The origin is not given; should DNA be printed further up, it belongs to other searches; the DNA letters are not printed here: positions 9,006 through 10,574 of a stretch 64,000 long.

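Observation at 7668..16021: Nine-gene 'rus-operon-like' module: cupredoxins, Cyc2-like cytochrome-porin, orphan bd-like oxidase and anchored c-cytochromes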

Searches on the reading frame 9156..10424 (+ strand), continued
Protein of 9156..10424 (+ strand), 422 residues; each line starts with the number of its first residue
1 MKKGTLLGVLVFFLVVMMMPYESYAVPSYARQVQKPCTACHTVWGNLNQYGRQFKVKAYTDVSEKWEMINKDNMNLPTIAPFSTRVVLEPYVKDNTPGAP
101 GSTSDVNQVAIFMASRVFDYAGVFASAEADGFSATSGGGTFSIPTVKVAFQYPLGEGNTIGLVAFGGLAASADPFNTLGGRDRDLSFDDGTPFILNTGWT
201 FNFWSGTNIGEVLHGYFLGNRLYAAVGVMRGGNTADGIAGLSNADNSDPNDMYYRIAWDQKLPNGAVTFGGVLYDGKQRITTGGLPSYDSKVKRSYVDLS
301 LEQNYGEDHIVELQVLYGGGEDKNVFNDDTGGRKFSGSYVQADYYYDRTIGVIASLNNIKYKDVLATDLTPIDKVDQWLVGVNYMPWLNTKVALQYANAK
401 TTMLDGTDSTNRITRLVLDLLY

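Call 81: find_encoding_contigs(protein=P0117, flank=7000, max_places=1)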
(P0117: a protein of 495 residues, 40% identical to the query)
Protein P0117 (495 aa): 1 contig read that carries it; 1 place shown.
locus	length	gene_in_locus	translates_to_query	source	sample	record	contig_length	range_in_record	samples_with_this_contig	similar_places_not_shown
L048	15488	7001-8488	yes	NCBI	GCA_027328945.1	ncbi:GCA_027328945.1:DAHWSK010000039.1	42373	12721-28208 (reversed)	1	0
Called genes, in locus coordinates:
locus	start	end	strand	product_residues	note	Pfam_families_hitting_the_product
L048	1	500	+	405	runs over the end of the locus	PF00365:PFK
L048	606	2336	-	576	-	PF14716:HHH_8, PF00633:HHH (faint), PF14520:HHH_5, PF14791:DNA_pol_B_thumb, PF02811:PHP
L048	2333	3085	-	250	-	PF01904:DUF72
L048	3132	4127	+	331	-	PF02616:SMC_ScpA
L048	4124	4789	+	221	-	PF03548:LolA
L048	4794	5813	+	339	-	PF00814:TsaD, PF02543:Carbam_trans_N (faint), PF22521:HypF_C_2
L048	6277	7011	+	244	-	PF13620:CarboxypepD_reg (weak)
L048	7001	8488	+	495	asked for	-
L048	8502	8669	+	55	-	-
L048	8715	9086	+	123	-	PF01654:Cyt_bd_oxida_I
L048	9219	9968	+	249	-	-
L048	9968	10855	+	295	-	PF00582:Usp, PF08369:PCP_red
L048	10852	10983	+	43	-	-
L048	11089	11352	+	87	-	-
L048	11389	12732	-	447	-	PF13847:Methyltransf_31 (faint), PF05958:tRNA_U5-meth_tr, PF02475:TRM5-TYW2_MTfase (faint), PF03602:Cons_hypoth95 (weak)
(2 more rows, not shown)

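Call 82: find_encoding_contigs(protein=P0120, flank=7000, max_places=1)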
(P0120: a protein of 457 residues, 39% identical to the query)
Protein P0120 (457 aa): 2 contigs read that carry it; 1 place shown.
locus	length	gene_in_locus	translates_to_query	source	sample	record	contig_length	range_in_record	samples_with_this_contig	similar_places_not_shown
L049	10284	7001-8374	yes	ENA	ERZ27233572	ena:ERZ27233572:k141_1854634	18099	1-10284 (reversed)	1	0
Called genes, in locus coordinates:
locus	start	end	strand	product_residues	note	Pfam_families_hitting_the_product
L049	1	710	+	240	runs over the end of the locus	PF07022:Phage_CI_repr (weak), PF00717:Peptidase_S24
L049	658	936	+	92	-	-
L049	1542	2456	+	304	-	-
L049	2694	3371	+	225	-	PF19027:DUF5752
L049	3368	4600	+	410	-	PF21269:TreT_GT1, PF00534:Glycos_transf_1, PF13692:Glyco_trans_1_4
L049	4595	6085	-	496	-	PF13435:Cytochrome_C554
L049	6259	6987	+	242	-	PF13620:CarboxypepD_reg, PF14686:fn3_3 (weak)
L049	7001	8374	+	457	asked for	-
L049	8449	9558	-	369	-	PF01702:TGT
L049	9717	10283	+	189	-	?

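Call 86: find_homologous_proteins(query=P0261, max_evalue=1e-10)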
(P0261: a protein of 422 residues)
Query P0261 (422 aa): 3983 proteins with E <= 1e-10 among 8000 candidates; the best 120 are listed.
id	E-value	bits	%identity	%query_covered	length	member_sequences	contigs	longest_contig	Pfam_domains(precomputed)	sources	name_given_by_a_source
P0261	6.6e-289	976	100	100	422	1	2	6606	-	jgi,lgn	-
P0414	1.4e-130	454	56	100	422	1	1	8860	-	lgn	-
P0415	3.4e-110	387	49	100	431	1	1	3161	-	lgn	-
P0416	6.3e-106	373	47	99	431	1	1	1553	-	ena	-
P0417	4.6e-105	370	49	99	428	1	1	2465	-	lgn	-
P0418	2.8e-104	367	46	100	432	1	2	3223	-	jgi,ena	-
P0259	3.7e-103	364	46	100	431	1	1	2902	-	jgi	jgi:hypothetical protein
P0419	6.9e-103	363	47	99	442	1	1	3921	-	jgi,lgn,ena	-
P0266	2.7e-102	361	45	100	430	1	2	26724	-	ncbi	-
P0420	1.3e-99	352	47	97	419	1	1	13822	-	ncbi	-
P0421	9.3e-99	349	46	100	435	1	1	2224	-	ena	-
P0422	3.4e-97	344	46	100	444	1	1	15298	-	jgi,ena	-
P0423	2.1e-96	342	46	94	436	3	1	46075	-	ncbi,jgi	-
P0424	1.0e-95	339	45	99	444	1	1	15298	-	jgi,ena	-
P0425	1.0e-95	339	46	94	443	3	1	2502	-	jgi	jgi:hypothetical protein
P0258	2.5e-87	312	42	94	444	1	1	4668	-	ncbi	ncbi:MAG TPA: cytochrome C [Gammaproteobacteria bacterium]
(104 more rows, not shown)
